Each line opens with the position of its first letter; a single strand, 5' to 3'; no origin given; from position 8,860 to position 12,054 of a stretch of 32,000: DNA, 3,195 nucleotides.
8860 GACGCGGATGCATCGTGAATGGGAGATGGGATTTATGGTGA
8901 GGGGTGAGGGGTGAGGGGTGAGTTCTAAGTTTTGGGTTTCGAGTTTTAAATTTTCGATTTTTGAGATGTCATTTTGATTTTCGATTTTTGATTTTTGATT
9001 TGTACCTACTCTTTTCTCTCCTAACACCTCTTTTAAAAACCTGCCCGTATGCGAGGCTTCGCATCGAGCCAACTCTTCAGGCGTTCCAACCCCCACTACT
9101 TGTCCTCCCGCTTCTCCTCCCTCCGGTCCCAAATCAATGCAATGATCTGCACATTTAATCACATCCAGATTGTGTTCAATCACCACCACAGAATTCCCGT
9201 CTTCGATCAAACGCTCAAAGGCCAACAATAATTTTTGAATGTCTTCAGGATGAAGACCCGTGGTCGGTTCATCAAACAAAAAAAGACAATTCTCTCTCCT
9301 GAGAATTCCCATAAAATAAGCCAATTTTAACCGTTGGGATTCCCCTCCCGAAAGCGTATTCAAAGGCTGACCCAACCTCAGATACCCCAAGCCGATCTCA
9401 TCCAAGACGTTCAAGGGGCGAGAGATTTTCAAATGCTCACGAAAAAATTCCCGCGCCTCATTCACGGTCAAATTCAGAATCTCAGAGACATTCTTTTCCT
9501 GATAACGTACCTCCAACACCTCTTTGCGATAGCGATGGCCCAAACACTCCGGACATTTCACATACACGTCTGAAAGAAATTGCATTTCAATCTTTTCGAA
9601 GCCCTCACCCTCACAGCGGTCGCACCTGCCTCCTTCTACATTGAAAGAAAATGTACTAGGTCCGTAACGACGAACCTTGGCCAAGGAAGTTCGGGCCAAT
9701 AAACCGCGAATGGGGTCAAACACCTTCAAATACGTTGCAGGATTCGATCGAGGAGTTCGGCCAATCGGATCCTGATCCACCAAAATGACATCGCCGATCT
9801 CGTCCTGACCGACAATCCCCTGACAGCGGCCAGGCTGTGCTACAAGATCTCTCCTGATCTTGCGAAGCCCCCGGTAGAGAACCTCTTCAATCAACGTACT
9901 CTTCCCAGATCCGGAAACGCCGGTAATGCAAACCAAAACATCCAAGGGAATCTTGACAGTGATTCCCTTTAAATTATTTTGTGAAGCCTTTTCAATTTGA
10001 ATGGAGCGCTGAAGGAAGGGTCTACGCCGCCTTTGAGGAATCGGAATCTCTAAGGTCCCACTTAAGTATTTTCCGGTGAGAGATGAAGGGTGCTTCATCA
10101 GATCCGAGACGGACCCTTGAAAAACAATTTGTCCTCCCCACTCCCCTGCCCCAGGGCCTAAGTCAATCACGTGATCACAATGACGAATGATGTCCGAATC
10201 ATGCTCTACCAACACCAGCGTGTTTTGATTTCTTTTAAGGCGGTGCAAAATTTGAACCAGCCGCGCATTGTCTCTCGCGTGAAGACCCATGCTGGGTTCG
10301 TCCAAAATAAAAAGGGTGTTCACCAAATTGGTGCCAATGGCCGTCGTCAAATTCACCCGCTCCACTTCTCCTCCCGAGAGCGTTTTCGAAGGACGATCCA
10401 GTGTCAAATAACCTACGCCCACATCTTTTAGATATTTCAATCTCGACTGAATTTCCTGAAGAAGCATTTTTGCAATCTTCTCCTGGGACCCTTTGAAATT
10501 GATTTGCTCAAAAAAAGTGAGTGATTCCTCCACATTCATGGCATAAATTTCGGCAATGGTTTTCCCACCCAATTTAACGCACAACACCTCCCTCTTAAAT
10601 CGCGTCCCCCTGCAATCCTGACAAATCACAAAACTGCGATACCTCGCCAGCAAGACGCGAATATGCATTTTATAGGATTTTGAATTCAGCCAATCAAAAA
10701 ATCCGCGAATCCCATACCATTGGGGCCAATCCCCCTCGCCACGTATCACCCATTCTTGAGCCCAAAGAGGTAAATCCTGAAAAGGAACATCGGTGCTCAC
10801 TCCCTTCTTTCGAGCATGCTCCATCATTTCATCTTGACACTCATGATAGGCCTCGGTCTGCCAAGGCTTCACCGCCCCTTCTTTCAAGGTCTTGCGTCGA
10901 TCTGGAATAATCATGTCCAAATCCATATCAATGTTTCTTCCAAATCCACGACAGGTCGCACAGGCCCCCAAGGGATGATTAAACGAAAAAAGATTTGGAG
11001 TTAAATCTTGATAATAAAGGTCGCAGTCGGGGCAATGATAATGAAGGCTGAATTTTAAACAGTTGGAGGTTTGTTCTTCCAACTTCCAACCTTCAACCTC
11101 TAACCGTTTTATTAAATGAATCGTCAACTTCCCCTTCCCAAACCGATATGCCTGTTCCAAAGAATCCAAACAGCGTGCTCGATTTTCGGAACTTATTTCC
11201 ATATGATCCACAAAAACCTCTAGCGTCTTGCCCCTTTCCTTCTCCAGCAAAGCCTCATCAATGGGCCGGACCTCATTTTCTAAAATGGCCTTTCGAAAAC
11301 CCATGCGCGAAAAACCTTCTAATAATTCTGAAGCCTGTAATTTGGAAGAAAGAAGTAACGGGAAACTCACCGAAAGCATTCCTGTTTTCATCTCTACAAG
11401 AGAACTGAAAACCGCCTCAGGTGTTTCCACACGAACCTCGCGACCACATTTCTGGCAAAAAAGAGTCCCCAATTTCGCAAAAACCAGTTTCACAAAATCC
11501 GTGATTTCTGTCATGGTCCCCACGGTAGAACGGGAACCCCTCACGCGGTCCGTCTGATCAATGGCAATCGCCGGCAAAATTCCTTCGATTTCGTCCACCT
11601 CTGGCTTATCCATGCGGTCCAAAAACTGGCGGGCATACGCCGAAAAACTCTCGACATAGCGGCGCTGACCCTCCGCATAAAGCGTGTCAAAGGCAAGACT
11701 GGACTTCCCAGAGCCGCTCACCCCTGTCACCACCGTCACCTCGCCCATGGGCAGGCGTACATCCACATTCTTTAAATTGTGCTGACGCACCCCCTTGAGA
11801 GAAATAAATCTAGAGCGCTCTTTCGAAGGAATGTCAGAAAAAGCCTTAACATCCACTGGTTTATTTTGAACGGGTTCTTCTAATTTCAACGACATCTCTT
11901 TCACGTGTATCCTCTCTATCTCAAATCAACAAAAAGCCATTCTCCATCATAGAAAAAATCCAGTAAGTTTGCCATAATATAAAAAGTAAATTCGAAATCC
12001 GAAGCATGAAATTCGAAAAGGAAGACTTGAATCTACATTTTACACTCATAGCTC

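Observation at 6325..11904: Covalent UvrA heterodimer with complementary domain erosion in the two halves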

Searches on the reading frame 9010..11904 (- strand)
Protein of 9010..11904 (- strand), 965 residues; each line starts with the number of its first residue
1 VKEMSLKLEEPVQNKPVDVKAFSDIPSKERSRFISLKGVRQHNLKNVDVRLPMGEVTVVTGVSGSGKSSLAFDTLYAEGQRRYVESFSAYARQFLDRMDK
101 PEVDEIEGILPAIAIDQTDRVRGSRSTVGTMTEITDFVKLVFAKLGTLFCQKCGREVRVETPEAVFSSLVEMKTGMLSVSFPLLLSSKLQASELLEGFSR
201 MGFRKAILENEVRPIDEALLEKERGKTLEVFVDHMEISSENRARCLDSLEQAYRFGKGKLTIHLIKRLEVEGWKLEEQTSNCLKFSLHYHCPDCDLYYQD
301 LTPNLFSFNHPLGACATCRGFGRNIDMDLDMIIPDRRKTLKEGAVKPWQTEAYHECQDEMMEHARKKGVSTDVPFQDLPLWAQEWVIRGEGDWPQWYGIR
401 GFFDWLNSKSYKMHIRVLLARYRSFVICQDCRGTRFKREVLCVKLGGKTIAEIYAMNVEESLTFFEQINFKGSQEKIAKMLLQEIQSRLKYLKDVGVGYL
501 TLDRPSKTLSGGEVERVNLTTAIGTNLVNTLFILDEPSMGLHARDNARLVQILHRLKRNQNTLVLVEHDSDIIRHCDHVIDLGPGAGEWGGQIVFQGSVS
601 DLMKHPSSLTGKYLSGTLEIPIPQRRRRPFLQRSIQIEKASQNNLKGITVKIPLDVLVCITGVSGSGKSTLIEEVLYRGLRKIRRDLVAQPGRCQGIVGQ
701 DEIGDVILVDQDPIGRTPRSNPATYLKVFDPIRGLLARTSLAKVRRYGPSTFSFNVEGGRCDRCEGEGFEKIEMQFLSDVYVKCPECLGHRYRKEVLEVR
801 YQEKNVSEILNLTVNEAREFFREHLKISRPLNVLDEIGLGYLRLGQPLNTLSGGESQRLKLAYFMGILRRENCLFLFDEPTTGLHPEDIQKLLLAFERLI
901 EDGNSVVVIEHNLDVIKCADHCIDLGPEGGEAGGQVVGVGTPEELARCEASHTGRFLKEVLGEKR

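Call 55: predict_structure(alignment_id=A1)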
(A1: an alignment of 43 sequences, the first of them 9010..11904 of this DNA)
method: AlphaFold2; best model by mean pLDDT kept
length: 965 residues; sequences in the alignment: 43
mean_pLDDT: 83.6   pTM: 0.72
mean pLDDT of the five models: 83.6, 83.5, 82.2, 82.0, 80.8
residues with pLDDT >= 90: 395; 70-90: 448; 50-70: 69; < 50: 53
segments of 3 or more residues with pLDDT < 50: 1-30, 119-126, 268-279
pLDDT, mean of each block of 10 residues (from residue 1): 28 31 38 86 85 93 85 85 69 67 87 64 51 88 93 91 89 82 90 89 87 89 90 88 91 92 67 39 89 90 91 90 83 86 88 88 90 92 91 82 88 81 83 91 94 90 90 83 90 82 72 71 70 82 81 86 91 93 69 90 91 90 88 92 88 96 85 92 78 90 91 72 91 95 93 87 85 57 84 93 94 91 93 90 85 85 88 92 85 94 94 92 82 84 92 88 61
secondary structure, 60 per line:
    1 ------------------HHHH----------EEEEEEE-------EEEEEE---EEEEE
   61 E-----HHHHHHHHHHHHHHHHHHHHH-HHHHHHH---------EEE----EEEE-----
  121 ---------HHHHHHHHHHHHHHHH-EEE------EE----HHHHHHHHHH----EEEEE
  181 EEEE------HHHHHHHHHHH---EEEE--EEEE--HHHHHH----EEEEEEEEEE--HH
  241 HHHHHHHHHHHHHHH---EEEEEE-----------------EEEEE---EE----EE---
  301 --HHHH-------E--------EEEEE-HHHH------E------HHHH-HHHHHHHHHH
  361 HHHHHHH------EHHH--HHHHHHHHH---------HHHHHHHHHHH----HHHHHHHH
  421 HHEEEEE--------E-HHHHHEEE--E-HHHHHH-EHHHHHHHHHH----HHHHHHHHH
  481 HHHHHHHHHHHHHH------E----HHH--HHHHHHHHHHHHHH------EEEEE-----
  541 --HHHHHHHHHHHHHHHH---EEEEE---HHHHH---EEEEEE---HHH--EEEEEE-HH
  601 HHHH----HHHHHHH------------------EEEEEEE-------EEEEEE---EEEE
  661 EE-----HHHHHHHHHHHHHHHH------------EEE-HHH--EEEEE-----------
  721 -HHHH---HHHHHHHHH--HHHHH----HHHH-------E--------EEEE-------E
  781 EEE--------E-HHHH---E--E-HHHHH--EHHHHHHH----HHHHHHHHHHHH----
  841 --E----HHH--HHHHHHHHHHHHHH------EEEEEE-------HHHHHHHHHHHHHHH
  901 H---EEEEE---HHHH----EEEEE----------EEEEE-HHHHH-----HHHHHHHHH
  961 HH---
elements in order (helices of 4 or more, strands of 3 or more residues): H19-22 E33-39 E47-52 E56-61 H67-87 H89-95 E105-107 E112-115 H130-145 E147-149 H162-171 E176-184 H191-201 E205-208 E211-214 H217-222 E227-236 H239-255 E259-264 E282-286 H303-306 E323-327 H329-332 H346-349 H351-367 H380-388 H398-408 H413-422 E423-427 H438-442 E443-445 H450-455 H458-467 H472-494 H511-524 E531-535 H543-558 E562-566 H570-574 E578-583 E592-597 H599-604 H609-615 E634-640 E648-653 E657-662 H668-683 E696-698 E705-709 H722-725 H729-737 H740-744 H749-752 E769-772 E780-783 H794-797 H806-810 H814-820 H825-836 H853-866 E873-878 H886-901 E905-909 H913-916 E921-925 E936-940 H942-946 H952-962

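Call 64: fold_search(model_id=the predicted structure, library=pdb)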
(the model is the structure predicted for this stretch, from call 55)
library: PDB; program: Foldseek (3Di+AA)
matches with E <= 10: 1545; with E <= 0.001: 1075
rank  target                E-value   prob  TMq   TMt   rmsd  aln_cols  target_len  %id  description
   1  3uwx_A               3.6e-101  1.00  0.85  0.87   4.2       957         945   46  Crystal structure of UvrA-UvrB complex (released 2012-02-08)
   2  2r6f_A               2.4e-100  1.00  0.84  0.90   3.0       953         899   45  Crystal Structure of Bacillus stearothermophilus UvrA (released 2008-01-08)
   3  2r6f_B                1.1e-95  1.00  0.80  0.87   5.0       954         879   44  Crystal Structure of Bacillus stearothermophilus UvrA (released 2008-01-08)
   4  3zqj_A                3.4e-90  1.00  0.77  0.79  10.6       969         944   43  Mycobacterium tuberculosis UvrA (released 2011-06-22)
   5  3pih_A                7.1e-90  1.00  0.70  0.79   6.6       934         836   43  T. maritima UvrA in complex with fluorescein-modified DNA (released 2011-01-19)
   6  3zqj_D                4.2e-88  1.00  0.77  0.81   9.9       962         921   42  Mycobacterium tuberculosis UvrA (released 2011-06-22)
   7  3zqj_E                4.5e-87  1.00  0.76  0.80  10.0       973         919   42  Mycobacterium tuberculosis UvrA (released 2011-06-22)
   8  9gxs_A                5.0e-87  1.00  0.61  0.73   7.7       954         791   41  C. thermocellum UvrA in complex with DNA with a fluorescein modification (basal conformation) (released 2025-12-24)
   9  3zqj_B                7.1e-86  1.00  0.77  0.80   9.6       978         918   42  Mycobacterium tuberculosis UvrA (released 2011-06-22)
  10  9gxw_A                1.0e-84  1.00  0.60  0.72   8.0       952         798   41  C. thermocellum UvrA (K39A) in complex with DNA with a fluorescein modification and AMPPNP (basal conformation) (released 2025-12-24)
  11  3zqj_C                1.8e-83  1.00  0.77  0.83   9.3       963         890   41  Mycobacterium tuberculosis UvrA (released 2011-06-22)
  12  9gxp_A                3.3e-83  1.00  0.61  0.72   7.8       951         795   41  C. thermocellum UvrA in complex with DNA with an abasic site (basal conformation) (released 2025-12-24)
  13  9ga5_A                7.7e-83  1.00  0.64  0.77   7.1       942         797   41  MtUvrA2 bound to endogenous E. coli DNA (released 2025-04-23)
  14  9gxv_A                1.3e-81  1.00  0.61  0.74   7.6       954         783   40  C. thermocellum UvrA in complex with DNA with a fluorescein modification and ADP (basal conformation) (released 2025-12-24)
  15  9gxk_A                1.7e-80  1.00  0.60  0.81   6.4       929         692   40  C. thermocellum UvrA (basal conformation) (released 2025-12-24)
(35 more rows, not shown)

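Call 75: search_protein_families(library=ncbifam, proteins=[window:9010-11904:-], max_evalue=1e-100)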
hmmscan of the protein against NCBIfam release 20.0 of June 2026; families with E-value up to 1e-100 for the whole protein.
window:9010-11904:- (965 aa): 3 families
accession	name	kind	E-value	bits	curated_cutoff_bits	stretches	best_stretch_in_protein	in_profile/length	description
NF001503.0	PRK00349.1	equivalog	0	1109.8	1147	1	32-961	4-941/943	excinuclease ABC subunit UvrA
TIGR00630.1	uvra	equivalog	0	1075.6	729.8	1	34-946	2-924/924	excinuclease ABC subunit UvrA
NF001885.0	PRK00635.1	equivalog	4.3e-187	624.2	3054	1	34-950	6-909/1809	excinuclease ABC subunit A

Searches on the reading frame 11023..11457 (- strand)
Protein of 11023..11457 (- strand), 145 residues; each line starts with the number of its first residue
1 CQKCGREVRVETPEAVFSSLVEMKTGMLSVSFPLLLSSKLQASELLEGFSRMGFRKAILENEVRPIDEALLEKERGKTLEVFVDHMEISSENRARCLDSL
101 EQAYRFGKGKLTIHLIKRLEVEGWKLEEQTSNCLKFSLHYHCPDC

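Call 23: search_protein_families(library=pfam, max_evalue=10, proteins=[window:11023-11457:-])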
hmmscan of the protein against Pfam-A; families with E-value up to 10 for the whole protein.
seq(145 aa): 1 family
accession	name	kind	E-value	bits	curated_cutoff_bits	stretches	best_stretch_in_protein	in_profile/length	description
PF17760.6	UvrA_inter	-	2.6e-11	43.8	23.3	1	15-114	5-106/109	UvrA interaction domain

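Call 26: search_solved_structures(query=window:11023-11457:-, max_evalue=10, show_alignments=4)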
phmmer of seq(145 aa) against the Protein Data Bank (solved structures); distinct sequences matched with E-value up to 10: 17.
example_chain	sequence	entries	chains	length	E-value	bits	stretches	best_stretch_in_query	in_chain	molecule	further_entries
3pih_A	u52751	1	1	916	2.6e-07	34.4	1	1-115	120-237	UvrABC system protein A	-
9ga5_A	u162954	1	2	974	2.5e-06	31.1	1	1-116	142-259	UvrABC system protein A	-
3zqj_A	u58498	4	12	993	2.6e-06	31.1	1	1-116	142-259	UVRABC SYSTEM PROTEIN A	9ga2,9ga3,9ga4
9gxk_A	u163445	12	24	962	3.9e-06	30.5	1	1-118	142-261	UvrABC system protein A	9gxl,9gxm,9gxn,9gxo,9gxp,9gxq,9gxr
9gxu_A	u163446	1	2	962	3.9e-06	30.5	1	1-118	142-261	UvrABC system protein A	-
9gxw_A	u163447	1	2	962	3.9e-06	30.5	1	1-118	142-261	UvrABC system protein A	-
3fpn_A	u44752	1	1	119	7.1e-06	29.7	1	28-117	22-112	Geobacillus stearothermophilus UvrA interaction domain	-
2r6f_A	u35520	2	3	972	3.4e-05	27.5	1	1-118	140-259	Excinuclease ABC subunit A | Excinuclease ABC, A subunit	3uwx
4dfc_B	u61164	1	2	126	0.00093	22.8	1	27-111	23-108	UvrABC system protein A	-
5jvp_A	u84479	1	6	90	0.37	14.4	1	60-116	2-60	Chimera protein of Centromere-associated protein E and Microtubule-associated protein RP/E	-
5dku_A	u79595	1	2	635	0.61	13.7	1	47-113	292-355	Prex DNA polymerase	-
7sxq_A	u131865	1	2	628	0.65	13.6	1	47-113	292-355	Apicoplast DNA polymerase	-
7sxl_A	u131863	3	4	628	0.66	13.6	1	47-113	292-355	Plastid replication-repair enzyme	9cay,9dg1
9bps_A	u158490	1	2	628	0.66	13.6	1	47-113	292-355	Plastid replication-repair enzyme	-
5dkt_A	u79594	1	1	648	0.69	13.5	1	47-113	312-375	Prex DNA polymerase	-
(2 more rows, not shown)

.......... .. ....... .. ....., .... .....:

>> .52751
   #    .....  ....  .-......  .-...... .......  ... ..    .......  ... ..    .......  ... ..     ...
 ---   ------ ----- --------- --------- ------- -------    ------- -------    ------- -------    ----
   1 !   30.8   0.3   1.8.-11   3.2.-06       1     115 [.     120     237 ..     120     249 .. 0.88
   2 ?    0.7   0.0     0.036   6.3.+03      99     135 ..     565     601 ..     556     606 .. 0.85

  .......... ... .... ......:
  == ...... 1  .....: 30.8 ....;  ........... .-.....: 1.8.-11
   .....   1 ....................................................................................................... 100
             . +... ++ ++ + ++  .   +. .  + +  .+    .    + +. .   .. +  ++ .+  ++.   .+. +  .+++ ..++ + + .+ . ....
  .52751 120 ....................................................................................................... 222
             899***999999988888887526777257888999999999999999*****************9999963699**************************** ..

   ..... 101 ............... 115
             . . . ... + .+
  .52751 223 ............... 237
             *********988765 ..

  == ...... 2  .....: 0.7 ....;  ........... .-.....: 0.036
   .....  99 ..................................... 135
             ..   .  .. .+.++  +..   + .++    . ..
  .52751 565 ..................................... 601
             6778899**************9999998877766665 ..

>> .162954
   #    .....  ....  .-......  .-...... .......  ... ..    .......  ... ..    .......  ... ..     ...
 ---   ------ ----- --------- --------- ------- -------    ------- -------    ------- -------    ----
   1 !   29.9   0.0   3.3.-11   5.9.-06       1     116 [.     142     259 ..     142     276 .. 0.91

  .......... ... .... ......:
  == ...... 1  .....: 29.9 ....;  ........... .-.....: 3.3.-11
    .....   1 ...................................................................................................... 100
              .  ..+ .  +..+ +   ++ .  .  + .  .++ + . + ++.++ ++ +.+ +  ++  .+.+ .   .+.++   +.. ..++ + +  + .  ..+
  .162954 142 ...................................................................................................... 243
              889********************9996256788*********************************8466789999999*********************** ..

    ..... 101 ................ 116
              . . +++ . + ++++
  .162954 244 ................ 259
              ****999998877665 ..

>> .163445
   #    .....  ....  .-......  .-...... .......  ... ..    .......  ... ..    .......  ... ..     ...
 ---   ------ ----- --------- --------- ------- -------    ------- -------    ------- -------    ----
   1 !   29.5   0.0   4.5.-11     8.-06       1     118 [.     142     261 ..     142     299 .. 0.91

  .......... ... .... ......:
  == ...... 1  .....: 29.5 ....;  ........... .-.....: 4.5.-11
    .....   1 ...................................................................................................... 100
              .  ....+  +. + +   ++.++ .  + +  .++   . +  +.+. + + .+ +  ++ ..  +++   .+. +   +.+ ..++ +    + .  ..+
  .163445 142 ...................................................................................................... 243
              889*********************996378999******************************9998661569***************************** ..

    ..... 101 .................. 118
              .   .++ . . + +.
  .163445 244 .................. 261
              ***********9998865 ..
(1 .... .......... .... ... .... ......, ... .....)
